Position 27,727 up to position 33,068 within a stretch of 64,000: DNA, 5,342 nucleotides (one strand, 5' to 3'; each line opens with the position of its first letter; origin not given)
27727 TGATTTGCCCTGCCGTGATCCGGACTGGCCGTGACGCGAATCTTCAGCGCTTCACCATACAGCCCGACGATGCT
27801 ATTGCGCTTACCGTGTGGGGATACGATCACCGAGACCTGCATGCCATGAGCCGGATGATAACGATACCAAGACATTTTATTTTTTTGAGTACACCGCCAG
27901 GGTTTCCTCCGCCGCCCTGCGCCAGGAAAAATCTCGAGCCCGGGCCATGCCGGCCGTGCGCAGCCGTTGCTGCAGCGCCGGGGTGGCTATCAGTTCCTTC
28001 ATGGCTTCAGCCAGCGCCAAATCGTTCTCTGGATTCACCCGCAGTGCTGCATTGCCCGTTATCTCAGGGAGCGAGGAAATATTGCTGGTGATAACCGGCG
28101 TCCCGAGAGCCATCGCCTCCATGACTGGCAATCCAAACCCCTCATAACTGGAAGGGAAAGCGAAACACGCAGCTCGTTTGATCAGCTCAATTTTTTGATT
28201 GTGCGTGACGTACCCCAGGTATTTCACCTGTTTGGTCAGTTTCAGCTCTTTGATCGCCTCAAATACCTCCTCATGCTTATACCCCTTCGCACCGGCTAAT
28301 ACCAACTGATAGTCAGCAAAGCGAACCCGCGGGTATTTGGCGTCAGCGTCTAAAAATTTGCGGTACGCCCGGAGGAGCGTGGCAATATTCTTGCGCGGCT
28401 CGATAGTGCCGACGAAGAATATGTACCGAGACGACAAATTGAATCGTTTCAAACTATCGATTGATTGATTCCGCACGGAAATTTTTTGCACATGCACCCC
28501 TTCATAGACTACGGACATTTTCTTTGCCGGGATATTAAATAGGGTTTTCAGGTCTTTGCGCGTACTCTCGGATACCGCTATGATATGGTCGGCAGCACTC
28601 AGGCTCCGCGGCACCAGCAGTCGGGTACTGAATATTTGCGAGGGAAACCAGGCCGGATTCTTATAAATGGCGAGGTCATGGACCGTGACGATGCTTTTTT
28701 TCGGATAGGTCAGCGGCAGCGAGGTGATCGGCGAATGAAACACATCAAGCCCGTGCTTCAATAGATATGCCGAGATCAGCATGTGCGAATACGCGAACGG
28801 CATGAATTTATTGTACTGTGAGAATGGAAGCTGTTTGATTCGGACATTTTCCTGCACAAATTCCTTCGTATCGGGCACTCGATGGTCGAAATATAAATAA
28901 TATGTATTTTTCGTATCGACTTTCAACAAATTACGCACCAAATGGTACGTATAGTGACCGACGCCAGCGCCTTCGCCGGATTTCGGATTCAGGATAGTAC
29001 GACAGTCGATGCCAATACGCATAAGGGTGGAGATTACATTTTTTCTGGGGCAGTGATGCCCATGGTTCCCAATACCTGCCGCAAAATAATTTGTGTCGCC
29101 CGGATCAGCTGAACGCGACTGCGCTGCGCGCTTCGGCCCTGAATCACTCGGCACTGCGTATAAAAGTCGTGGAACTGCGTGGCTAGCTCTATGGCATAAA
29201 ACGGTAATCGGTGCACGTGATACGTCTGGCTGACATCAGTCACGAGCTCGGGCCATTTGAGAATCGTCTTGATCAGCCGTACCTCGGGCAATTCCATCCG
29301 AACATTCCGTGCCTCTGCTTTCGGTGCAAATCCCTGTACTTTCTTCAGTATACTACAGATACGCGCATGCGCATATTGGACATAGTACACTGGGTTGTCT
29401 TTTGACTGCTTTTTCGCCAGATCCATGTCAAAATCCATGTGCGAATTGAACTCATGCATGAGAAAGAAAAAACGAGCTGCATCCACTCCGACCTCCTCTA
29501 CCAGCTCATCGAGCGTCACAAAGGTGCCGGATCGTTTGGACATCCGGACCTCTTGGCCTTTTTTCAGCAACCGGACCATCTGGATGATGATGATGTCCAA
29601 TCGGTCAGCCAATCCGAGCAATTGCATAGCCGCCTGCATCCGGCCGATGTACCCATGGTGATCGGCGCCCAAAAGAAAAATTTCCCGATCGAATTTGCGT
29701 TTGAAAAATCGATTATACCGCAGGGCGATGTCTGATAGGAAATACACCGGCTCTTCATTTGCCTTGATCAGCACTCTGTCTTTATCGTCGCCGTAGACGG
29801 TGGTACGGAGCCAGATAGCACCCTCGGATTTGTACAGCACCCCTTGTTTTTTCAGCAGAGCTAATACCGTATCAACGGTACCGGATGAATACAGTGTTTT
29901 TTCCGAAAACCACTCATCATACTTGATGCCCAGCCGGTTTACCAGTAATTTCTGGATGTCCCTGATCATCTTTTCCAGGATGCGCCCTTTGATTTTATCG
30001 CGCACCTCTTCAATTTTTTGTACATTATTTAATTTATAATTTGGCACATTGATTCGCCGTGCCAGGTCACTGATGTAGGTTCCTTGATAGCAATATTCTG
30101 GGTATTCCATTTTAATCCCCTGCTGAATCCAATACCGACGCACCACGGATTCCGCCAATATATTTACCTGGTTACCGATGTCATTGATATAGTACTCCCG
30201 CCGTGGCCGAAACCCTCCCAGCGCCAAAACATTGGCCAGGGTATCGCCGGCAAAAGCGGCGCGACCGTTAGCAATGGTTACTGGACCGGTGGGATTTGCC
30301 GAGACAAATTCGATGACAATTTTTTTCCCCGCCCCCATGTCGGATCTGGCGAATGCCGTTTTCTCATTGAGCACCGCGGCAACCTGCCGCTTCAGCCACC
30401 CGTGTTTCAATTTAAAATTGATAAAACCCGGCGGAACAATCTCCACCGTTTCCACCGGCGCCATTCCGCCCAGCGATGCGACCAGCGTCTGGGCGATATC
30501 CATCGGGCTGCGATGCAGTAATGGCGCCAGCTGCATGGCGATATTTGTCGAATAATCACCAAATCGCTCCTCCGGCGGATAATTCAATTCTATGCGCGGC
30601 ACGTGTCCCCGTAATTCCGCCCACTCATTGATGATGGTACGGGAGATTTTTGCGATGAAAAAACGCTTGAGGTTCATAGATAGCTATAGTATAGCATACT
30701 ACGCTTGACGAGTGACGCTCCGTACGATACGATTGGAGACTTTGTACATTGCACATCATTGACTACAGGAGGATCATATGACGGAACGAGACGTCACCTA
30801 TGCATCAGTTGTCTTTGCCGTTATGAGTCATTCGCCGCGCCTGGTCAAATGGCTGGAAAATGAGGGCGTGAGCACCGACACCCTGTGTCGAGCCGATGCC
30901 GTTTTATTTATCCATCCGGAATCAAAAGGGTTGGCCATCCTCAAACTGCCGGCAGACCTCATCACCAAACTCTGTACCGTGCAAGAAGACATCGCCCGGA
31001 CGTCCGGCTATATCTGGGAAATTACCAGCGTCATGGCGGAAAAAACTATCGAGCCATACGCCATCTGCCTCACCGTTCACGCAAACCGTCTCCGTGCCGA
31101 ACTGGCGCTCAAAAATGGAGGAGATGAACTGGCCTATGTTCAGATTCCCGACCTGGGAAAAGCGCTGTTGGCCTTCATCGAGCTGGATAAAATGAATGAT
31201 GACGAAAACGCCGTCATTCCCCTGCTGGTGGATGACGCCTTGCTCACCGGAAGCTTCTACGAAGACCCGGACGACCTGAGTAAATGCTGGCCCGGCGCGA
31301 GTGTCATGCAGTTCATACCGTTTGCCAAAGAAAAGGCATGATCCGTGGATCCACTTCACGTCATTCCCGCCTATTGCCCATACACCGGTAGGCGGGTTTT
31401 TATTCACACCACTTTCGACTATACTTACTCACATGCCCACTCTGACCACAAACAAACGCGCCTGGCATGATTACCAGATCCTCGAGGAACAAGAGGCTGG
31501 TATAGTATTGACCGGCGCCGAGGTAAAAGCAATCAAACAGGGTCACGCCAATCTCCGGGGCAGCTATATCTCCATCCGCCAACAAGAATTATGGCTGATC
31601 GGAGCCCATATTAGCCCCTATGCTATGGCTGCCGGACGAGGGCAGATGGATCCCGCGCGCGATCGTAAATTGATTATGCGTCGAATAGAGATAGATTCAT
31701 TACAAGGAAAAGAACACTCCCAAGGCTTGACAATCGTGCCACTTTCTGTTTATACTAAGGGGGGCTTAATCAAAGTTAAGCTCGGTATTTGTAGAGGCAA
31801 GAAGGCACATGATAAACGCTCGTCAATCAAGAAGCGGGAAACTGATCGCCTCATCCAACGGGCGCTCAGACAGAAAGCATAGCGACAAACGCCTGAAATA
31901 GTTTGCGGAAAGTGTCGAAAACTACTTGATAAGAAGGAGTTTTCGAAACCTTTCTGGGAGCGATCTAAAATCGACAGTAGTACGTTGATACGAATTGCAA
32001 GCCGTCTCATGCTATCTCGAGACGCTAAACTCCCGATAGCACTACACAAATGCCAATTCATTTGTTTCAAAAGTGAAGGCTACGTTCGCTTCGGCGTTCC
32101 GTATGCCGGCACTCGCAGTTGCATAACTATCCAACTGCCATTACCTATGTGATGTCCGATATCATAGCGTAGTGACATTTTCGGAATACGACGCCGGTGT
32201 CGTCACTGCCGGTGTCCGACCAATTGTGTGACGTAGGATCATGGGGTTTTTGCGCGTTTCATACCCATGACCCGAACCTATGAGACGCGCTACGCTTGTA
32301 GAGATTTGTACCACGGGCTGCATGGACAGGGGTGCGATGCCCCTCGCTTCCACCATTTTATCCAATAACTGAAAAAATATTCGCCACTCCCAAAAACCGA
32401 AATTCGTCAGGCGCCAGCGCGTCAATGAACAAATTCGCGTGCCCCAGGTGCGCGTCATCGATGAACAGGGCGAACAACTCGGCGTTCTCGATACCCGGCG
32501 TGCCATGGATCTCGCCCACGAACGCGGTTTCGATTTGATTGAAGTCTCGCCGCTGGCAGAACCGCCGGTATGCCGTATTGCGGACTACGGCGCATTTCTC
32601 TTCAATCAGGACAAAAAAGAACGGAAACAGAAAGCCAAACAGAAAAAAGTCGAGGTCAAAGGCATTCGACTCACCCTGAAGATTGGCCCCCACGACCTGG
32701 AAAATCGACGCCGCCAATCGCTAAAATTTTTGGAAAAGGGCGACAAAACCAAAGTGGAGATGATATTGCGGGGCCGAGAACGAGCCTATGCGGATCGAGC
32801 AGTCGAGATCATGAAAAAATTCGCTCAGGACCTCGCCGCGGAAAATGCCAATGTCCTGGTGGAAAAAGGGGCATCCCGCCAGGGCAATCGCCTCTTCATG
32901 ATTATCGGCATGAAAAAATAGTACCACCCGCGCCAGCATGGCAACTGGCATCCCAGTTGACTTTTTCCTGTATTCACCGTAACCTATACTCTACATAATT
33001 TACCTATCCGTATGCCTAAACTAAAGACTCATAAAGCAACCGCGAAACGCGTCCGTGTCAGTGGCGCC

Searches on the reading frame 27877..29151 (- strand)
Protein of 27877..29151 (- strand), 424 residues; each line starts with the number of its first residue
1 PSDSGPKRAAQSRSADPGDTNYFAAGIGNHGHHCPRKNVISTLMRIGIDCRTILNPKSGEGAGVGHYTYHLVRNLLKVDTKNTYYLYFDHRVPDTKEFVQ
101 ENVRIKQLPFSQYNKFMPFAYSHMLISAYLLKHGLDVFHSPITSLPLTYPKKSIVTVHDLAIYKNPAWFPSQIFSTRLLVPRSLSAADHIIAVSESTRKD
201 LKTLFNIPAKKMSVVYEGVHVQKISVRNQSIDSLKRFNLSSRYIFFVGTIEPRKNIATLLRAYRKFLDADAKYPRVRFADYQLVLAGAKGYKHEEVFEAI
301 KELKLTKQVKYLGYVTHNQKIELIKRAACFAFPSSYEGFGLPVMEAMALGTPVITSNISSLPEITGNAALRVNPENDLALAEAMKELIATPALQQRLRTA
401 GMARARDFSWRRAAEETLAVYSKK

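Call 15: search_protein_families(library=pfam, proteins=[window:27877-29151:-], max_evalue=0.001)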
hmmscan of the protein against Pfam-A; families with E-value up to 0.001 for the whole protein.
window:27877-29151:- (424 aa): 6 families
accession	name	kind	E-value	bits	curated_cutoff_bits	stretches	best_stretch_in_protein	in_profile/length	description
PF00534.26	Glycos_transf_1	-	3.1e-35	121.7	26.4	1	237-401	11-169/172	Glycosyl transferases group 1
PF13692.12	Glyco_trans_1_4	-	8.5e-28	97.8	27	1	242-389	2-141/142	Glycosyl transferases group 1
PF13439.12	Glyco_transf_4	-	1.1e-15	58.5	28.5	1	63-222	3-169/170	Glycosyltransferase Family 4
PF20706.3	GT4-conflict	-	3.5e-12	46.5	26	1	185-364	145-319/385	Family 4 Glycosyltransferase in conflict systems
PF13524.12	Glyco_trans_1_2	-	1.4e-06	28.8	25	1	280-418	14-143/144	Glycosyl transferase-like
PF13579.12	Glyco_trans_4_4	-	5.8e-05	23.9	29.7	1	89-216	26-156/158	Glycosyl transferase 4-like domain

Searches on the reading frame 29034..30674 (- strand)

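Call 15: search_protein_families(library=pfam, proteins=[window:29034-30674:-], max_evalue=0.001)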
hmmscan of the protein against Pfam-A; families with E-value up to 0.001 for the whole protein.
window:29034-30674:- (546 aa): 4 families
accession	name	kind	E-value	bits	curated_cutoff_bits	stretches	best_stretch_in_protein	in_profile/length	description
PF05746.21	DALR_1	-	5.3e-29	101.1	22.3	1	432-546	1-117/117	DALR anticodon binding domain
PF03485.21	Arg_tRNA_synt_N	-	3e-18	66.7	21.5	1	20-89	13-85/85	Arginyl tRNA synthetase N terminal domain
PF00750.26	tRNA-synt_1d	-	1.4e-16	60.9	23.3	1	98-395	2-298/349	tRNA synthetases class I (R), catalytic domain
PF09334.17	tRNA-synt_1g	-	1.3e-05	24.6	20.1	0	375-427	325-376/391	tRNA synthetases class I (M)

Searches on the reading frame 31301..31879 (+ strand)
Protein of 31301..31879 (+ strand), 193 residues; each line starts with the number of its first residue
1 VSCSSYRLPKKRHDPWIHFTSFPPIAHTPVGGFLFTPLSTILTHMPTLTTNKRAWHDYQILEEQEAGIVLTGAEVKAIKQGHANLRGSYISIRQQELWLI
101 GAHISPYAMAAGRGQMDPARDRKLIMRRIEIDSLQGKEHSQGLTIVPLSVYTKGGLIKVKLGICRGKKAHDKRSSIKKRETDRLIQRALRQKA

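Call 15: search_protein_families(library=pfam, proteins=[window:31301-31879:+], max_evalue=0.001)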
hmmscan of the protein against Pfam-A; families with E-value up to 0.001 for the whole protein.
window:31301-31879:+ (193 aa): 1 family
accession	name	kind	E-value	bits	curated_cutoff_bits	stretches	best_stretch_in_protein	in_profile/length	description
PF01668.23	SmpB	-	9.5e-52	175.2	27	1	49-190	2-142/143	SmpB protein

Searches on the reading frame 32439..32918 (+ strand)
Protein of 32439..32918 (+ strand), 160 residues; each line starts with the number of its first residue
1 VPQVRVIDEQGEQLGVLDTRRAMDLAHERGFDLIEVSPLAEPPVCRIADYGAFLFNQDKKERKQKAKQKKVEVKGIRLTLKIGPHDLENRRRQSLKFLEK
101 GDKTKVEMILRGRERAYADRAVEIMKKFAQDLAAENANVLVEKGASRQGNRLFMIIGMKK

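Call 15: search_protein_families(library=pfam, proteins=[window:32439-32918:+], max_evalue=0.001)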
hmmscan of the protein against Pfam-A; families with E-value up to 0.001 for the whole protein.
window:32439-32918:+ (160 aa): 3 families
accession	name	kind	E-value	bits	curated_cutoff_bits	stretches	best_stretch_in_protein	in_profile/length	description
PF05198.21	IF3_N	-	3e-25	88.6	26.9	1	2-64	8-70/70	Translation initiation factor IF-3, N-terminal domain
PF00707.27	IF3_C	-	2.4e-19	69.5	34.8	1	71-157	1-84/86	Translation initiation factor IF-3, C-terminal domain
PF14877.11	mIF3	-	0.00027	21.1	33.8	0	58-120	112-173/177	Mitochondrial translation initiation factor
